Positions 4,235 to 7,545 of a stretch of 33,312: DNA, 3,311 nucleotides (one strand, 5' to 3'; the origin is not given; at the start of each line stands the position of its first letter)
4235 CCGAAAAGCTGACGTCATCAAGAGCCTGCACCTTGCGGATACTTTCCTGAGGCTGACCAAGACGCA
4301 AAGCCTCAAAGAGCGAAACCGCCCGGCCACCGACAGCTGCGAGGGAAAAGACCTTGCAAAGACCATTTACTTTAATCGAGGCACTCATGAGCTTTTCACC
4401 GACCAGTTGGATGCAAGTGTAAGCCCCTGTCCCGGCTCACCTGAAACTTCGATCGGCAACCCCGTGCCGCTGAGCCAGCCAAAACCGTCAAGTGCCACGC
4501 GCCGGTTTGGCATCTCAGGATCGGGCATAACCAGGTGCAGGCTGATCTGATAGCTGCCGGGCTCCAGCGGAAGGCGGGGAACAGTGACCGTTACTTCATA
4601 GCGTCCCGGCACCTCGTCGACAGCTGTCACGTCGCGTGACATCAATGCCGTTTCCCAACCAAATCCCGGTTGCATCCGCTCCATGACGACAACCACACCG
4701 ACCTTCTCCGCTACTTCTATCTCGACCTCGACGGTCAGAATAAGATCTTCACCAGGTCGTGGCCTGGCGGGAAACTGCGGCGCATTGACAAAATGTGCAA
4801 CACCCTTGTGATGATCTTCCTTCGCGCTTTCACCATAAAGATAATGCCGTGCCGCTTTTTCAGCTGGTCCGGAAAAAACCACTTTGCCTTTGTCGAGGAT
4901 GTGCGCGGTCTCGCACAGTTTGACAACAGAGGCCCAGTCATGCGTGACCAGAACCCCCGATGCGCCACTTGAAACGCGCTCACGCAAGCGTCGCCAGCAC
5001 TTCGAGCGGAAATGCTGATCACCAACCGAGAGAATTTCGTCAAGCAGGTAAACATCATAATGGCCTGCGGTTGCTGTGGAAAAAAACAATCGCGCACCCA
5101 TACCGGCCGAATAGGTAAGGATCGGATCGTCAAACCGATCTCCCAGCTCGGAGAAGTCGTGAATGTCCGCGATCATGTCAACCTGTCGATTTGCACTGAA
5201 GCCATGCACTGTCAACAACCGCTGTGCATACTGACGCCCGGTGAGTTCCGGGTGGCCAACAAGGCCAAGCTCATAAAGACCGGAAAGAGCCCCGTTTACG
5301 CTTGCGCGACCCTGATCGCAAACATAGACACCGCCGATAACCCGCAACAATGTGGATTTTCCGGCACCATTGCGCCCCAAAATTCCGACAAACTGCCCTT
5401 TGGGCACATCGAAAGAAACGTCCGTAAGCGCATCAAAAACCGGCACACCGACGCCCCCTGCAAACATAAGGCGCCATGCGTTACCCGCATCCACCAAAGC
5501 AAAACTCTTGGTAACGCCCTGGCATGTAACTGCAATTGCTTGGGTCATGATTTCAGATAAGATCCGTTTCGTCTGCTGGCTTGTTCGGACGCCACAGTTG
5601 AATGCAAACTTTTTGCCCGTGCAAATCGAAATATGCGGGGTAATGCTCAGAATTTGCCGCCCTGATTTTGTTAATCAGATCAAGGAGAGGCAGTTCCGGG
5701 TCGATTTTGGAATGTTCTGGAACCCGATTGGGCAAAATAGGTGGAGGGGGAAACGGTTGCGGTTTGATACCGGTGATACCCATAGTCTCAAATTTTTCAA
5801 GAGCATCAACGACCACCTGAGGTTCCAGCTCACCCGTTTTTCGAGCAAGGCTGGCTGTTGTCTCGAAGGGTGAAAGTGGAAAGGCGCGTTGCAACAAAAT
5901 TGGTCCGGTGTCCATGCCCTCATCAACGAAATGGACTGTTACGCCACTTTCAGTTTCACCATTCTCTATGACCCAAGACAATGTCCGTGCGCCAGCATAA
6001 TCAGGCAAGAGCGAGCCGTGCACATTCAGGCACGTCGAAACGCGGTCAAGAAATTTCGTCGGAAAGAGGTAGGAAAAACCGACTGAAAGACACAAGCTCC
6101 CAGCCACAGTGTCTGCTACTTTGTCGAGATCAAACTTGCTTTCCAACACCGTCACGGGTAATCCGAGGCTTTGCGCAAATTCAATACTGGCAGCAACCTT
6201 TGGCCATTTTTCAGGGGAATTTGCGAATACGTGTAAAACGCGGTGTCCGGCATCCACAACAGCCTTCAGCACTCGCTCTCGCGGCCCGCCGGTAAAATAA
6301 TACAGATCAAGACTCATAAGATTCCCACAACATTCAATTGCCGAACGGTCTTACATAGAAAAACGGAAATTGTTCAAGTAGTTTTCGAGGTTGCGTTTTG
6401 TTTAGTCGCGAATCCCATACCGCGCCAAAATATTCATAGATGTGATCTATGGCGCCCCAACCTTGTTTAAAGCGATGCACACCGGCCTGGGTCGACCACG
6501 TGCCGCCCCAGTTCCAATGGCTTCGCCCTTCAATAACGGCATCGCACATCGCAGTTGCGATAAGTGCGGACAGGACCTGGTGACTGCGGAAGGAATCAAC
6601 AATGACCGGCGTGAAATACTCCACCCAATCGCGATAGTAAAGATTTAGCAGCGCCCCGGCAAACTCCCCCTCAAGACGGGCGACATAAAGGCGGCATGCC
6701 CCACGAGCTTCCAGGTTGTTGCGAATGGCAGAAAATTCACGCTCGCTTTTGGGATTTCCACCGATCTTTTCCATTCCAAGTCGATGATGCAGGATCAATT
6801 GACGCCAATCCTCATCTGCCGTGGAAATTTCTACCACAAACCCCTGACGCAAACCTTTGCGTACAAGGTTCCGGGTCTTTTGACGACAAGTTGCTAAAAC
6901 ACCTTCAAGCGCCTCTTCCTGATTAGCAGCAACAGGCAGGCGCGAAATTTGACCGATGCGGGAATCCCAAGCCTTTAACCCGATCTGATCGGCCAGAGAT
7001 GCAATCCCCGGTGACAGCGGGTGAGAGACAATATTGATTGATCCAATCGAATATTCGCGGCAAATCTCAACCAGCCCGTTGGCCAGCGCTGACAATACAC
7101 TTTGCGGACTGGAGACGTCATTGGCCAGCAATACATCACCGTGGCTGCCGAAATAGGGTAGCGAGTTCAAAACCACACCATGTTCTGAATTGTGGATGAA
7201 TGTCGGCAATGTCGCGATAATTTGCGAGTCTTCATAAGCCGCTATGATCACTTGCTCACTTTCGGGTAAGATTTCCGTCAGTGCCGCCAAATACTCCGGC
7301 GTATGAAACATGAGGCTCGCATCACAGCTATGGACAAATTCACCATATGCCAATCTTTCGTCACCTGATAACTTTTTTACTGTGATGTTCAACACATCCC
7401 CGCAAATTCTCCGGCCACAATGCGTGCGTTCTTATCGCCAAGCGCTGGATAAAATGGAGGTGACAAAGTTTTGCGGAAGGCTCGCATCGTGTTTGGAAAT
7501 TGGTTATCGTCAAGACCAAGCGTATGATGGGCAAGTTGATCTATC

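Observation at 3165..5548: Two tandem, apparently competent Wzt ATPases with unrelated C-terminal domains serving a single Wzm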

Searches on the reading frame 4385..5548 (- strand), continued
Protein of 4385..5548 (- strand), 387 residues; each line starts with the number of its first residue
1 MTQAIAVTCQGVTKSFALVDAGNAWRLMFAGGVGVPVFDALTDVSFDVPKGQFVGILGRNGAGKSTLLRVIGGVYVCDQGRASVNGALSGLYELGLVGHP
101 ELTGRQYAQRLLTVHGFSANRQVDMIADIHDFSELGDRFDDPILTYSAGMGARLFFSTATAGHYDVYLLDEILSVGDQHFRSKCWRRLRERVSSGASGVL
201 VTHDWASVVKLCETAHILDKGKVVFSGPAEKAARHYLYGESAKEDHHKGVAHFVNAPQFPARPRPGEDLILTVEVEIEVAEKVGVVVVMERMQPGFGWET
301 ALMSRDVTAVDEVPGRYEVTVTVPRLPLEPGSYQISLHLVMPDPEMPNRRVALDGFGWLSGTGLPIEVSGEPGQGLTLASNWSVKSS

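Call 82: list_cluster_members(proteins=[P0248, P0250, P0251, P0253, P0255, P0256, P0257, P0258, P0263, P0265])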
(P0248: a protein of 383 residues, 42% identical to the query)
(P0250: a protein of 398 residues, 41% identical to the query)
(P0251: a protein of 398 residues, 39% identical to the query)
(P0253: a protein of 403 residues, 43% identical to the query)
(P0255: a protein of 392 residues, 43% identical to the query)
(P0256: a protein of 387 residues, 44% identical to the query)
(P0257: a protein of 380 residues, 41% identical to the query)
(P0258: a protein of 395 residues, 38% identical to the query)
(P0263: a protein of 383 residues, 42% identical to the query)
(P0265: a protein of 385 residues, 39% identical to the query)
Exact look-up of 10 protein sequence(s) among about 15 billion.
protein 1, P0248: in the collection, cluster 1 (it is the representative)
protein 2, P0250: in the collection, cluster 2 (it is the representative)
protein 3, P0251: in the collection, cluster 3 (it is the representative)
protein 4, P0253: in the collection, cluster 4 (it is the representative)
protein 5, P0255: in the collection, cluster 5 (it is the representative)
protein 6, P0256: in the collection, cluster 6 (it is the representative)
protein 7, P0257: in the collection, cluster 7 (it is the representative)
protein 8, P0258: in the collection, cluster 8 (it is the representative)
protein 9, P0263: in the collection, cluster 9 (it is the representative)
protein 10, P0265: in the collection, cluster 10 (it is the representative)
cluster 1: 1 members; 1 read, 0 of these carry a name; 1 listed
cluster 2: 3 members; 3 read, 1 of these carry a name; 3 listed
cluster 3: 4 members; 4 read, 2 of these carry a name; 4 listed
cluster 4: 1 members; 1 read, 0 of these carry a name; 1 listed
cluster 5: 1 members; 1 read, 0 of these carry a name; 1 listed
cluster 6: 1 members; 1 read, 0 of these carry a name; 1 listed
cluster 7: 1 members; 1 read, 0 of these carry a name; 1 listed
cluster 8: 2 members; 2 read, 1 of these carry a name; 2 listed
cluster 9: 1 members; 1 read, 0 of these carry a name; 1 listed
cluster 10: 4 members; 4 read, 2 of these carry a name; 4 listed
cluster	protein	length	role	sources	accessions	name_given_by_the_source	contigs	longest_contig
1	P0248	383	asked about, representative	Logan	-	-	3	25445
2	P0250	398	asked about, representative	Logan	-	-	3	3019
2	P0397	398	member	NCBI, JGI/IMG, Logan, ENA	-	lipopolysaccharide transport system ATP-binding protein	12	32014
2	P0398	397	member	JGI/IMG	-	-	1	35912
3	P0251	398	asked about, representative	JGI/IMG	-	lipopolysaccharide transport system ATP-binding protein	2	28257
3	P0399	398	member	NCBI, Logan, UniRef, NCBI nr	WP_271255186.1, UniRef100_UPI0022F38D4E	ABC transporter ATP-binding protein [Pseudanabaena sp. Chao 1811] | ABC transporter ATP-binding protein n=1 Tax=Pseudanabaena sp. Chao 1811 TaxID=2963092 ...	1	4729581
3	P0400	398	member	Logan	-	-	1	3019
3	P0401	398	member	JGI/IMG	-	-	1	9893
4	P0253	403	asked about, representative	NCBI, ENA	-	-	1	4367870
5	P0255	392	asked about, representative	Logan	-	-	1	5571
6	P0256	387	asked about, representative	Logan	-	-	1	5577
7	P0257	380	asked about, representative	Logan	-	-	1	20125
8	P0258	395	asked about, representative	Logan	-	-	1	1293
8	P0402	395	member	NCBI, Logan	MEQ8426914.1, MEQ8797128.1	MAG: ABC transporter ATP-binding protein [Gammaproteobacteria bacterium]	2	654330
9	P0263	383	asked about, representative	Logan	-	-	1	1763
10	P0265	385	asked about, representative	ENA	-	-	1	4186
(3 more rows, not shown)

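Call 83: find_encoding_contigs(protein=P0399, flank=7000, max_places=1)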
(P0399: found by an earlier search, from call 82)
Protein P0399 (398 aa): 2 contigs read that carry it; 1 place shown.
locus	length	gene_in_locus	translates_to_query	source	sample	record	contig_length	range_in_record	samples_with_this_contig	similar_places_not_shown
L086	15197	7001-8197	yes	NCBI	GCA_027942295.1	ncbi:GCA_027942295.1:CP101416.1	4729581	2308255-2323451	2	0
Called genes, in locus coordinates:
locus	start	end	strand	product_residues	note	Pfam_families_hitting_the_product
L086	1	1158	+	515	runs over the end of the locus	PF07719:TPR_2 (faint)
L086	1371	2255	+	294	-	PF05175:MTS (weak), PF13489:Methyltransf_23, PF13847:Methyltransf_31, PF08241:Methyltransf_11, PF08242:Methyltransf_12, PF13649:Methyltransf_25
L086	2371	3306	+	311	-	PF04321:RmlD_sub_bind, PF01073:3Beta_HSD, PF01370:Epimerase, PF02719:Polysacc_synt_2 (faint), PF13460:NAD_binding_10, PF16363:GDP_Man_Dehyd, PF07993:NAD_binding_4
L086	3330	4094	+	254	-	-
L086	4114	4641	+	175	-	PF13302:Acetyltransf_3, PF13420:Acetyltransf_4, PF00583:Acetyltransf_1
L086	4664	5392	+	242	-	PF08889:WbqC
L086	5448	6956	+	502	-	-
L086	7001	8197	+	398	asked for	PF00005:ABC_tran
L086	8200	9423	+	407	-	PF00005:ABC_tran, PF14524:Wzt_C (weak)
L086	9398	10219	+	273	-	PF01061:ABC2_membrane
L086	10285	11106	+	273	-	PF13489:Methyltransf_23, PF01209:Ubie_methyltran, PF02353:CMAS (weak), PF13847:Methyltransf_31, PF08241:Methyltransf_11, PF08242:Methyltransf_12, PF13649:Methyltransf_25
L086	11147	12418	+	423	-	-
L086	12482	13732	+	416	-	-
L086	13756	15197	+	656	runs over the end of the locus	-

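Call 84: find_encoding_contigs(protein=P0253, flank=7000, max_places=1)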
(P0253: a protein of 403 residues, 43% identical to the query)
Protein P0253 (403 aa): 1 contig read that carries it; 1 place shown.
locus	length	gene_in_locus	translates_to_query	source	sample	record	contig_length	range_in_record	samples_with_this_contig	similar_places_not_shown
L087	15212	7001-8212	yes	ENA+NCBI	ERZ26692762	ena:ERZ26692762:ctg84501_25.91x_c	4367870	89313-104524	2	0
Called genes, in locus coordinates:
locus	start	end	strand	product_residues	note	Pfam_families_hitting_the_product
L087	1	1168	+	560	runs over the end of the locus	PF13522:GATase_6, PF13537:GATase_7, PF00733:Asn_synthase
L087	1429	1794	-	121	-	-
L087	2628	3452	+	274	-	PF13480:Acetyltransf_6, PF02388:FemAB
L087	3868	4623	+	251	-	PF00551:Formyl_trans_N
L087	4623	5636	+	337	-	PF13489:Methyltransf_23, PF08241:Methyltransf_11, PF08242:Methyltransf_12, PF13649:Methyltransf_25, PF13847:Methyltransf_31, PF01209:Ubie_methyltran (weak)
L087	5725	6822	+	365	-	PF04055:Radical_SAM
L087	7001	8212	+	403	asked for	PF00005:ABC_tran, PF13304:AAA_21 (faint)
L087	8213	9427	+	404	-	PF00005:ABC_tran, PF13304:AAA_21 (faint)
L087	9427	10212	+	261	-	PF01061:ABC2_membrane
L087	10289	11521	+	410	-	-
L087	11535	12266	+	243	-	PF22537:WbmS-like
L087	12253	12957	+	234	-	PF08889:WbqC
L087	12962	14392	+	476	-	PF00551:Formyl_trans_N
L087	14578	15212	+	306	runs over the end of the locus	PF00551:Formyl_trans_N, PF02911:Formyl_trans_C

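Call 90: find_homologous_proteins(query=P0402, max_evalue=1e-30)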
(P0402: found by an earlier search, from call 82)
Query P0402 (395 aa): 2220 proteins with E <= 1e-30 among 8000 candidates; the best 120 are listed.
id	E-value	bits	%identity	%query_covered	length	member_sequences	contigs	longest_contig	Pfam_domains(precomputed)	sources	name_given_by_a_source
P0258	2.1e-242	822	93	99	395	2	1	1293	PF00005.34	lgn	-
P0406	2.1e-126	440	50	96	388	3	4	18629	PF00005.34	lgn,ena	-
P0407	4.5e-125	435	50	96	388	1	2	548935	PF00005.34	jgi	jgi:lipopolysaccharide transport system ATP-binding protein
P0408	2.1e-123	430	49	96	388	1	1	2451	PF14524.13,PF00005.34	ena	-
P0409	2.4e-122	426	48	96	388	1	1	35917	PF14524.13,PF00005.34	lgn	-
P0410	5.3e-122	425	49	96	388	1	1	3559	PF00005.34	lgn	-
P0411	5.4e-122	425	49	96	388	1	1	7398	PF00005.34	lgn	-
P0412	6.4e-122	425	48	96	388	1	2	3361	PF00005.34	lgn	-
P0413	8.9e-122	425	48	96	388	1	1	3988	PF14524.13,PF00005.34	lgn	-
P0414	1.3e-121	424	48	96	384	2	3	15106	PF00005.34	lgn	-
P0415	1.6e-121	424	48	96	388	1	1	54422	PF00005.34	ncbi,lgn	ncbi:MAG: ABC transporter ATP-binding protein [Nitrospirota bacterium]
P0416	2.2e-121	423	51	95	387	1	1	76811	PF00005.34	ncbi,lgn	-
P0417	2.6e-121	423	49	96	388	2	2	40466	PF14524.13,PF00005.34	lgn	-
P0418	8.0e-121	421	49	95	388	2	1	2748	PF14524.13,PF00005.34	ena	-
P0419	8.7e-121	421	49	96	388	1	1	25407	PF00005.34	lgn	-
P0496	1.4e-106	375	47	95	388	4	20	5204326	PF00005.34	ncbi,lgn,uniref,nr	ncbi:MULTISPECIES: ABC transporter ATP-binding protein [Bordetella]|uniref:ABC transporter ATP-bindi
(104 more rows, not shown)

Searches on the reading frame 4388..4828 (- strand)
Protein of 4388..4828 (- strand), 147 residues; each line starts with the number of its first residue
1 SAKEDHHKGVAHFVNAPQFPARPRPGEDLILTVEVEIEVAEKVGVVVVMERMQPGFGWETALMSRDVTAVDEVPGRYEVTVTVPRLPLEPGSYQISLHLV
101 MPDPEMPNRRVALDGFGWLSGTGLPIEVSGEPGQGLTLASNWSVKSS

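Call 36: search_protein_families(library=pfam, proteins=[window:4388-4828:-], max_evalue=10)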
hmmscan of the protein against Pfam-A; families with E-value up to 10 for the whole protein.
window:4388-4828:- (147 aa): 1 family
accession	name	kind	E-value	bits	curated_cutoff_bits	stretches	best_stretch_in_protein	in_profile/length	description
PF14524.12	Wzt_C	-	0.0045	17.4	30.4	1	28-99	33-105/143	Wzt C-terminal domain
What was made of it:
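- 4388..4828 (-): WztA carbohydrate-binding domain (residues 241-387). Pfam Wzt_C is weak only (E = 0.0045, 17.4 bits, cut-off 30.4; call 36).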

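Call 41: predict_structure(alignment_id=A1)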
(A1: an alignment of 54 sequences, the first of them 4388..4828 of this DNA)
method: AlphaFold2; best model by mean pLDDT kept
length: 147 residues; sequences in the alignment: 54
mean_pLDDT: 92.2   pTM: 0.83
mean pLDDT of the five models: 92.2, 91.6, 90.9, 90.7, 90.6
residues with pLDDT >= 90: 112; 70-90: 27; 50-70: 7; < 50: 1
segments of 3 or more residues with pLDDT < 50: none
pLDDT, mean of each block of 10 residues (from residue 1): 80 98 97 98 98 86 96 98 96 97 95 94 95 75 74
secondary structure, 60 per line:
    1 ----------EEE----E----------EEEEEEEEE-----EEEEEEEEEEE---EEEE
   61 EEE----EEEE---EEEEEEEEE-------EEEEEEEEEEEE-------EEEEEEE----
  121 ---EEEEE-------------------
elements in order: E11-13 E29-37 E43-53 E57-63 E68-71 E75-83 E91-102 E110-116 E124-128
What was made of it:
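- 4388..4828 (-): AF2 pLDDT 92.2 (call 41).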

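Call 44: fold_search(model_id=the predicted structure, library=pdb)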
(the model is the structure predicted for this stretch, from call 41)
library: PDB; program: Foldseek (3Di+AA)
matches with E <= 10: 2000; with E <= 0.001: 73
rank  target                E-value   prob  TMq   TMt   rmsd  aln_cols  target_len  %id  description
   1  2r5o_A                8.5e-06  1.00  0.64  0.57   5.6       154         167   14  Crystal structure of the C-terminal domain of wzt (released 2007-12-25)
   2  6o14_A                9.4e-06  1.00  0.56  0.57   9.9       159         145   13  Crystal structure of the Aquifex aeolicus Wzt Carbohydrate Binding Domain (released 2020-01-15)
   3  6o14_B                1.8e-05  1.00  0.63  0.65   6.4       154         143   13  Crystal structure of the Aquifex aeolicus Wzt Carbohydrate Binding Domain (released 2020-01-15)
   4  8dky_A                3.2e-05  1.00  0.55  0.56   7.0       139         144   15  Crystal structure of the Aquifex aeolicus Wzt Carbohydrate Binding Domain bound to 3-O-methyl-D-mannose (released 2022-09-21)
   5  8dl0_A                3.8e-05  1.00  0.58  0.24   6.7       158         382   14  CryoEM structure of the nucleotide-free and open channel A.aeolicus WzmWzt transporter (released 2022-09-21)
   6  7k2t_C                3.8e-05  1.00  0.53  0.23   7.8       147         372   14  Mg2+/ATP-bound structure of the full-length WzmWzt O antigen ABC transporter in lipid nanodiscs (released 2021-01-13)
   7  8dl0_C                4.2e-05  1.00  0.57  0.24   6.9       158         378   14  CryoEM structure of the nucleotide-free and open channel A.aeolicus WzmWzt transporter (released 2022-09-21)
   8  8dku_A                4.7e-05  1.00  0.60  0.25   6.3       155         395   15  CryoEM structure of the A. aeolicus WzmWzt transporter bound to the native O antigen (released 2022-09-21)
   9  2r5o_B                5.3e-05  1.00  0.62  0.56   5.4       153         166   14  Crystal structure of the C-terminal domain of wzt (released 2007-12-25)
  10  7k2t_A                8.5e-05  1.00  0.57  0.24   6.4       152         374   15  Mg2+/ATP-bound structure of the full-length WzmWzt O antigen ABC transporter in lipid nanodiscs (released 2021-01-13)
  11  5hnp_B                9.0e-05  1.00  0.61  0.55   5.0       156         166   16  The structure of the kdo-capped saccharide binding subunit of the O-12 specific ABC transporter, Wzt (released 2016-03-09)
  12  8dne_C                9.0e-05  1.00  0.55  0.23   7.5       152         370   16  CryoEM structure of the A.aeolicus WzmWzt transporter bound to ATP (released 2022-09-21)
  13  5hno_B                1.1e-04  1.00  0.54  0.48   8.8       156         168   15  The structure of the kdo-capped saccharide binding subunit of the O-12 specific ABC transporter, Wzt (released 2016-03-09)
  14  8dne_A                1.1e-04  1.00  0.48  0.21  10.3       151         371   14  CryoEM structure of the A.aeolicus WzmWzt transporter bound to ATP (released 2022-09-21)
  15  5axh_A                1.2e-04  1.00  0.52  0.16   3.9       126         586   12  Crystal structure of thermophilic dextranase from Thermoanaerobacter pseudethanolicus, D312G mutant in complex with is (released 2015-11-11)
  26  5hnp_A                3.4e-04  1.00  0.57  0.53   5.8       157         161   13  The structure of the kdo-capped saccharide binding subunit of the O-12 specific ABC transporter, Wzt (released 2016-03-09)
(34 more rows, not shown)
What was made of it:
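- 4388..4828 (-): Foldseek top hits are 2r5o, 6o14, 8dky and 5hnp, all Wzt CBDs (call 44).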

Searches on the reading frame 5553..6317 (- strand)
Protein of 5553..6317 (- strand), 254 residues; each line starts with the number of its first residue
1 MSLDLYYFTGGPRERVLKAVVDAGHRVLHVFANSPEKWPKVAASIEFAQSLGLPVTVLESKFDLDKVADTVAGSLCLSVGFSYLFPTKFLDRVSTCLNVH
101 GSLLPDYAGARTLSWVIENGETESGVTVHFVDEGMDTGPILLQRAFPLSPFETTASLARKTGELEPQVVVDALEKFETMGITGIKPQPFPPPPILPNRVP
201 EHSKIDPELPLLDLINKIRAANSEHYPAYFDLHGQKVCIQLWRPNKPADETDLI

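Call 4: search_protein_families(library=pfam, proteins=[window:5553-6317:-], max_evalue=0.01)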
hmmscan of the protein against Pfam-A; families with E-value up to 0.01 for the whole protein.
window:5553-6317:- (254 aa): 1 family
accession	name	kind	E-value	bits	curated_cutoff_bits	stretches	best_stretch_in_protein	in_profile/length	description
PF00551.24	Formyl_trans_N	-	8e-29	101.1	26.1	1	63-173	70-181/181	Formyl transferase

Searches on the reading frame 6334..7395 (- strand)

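Call 4: search_protein_families(library=pfam, proteins=[window:6334-7395:-], max_evalue=0.01)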
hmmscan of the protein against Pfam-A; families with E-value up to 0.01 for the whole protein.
window:6334-7395:- (353 aa): 1 family
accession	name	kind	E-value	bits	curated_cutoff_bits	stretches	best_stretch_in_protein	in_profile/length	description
PF13480.13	Acetyltransf_6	-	4.1e-13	50.1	22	1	170-310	3-142/143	Acetyltransferase (GNAT) domain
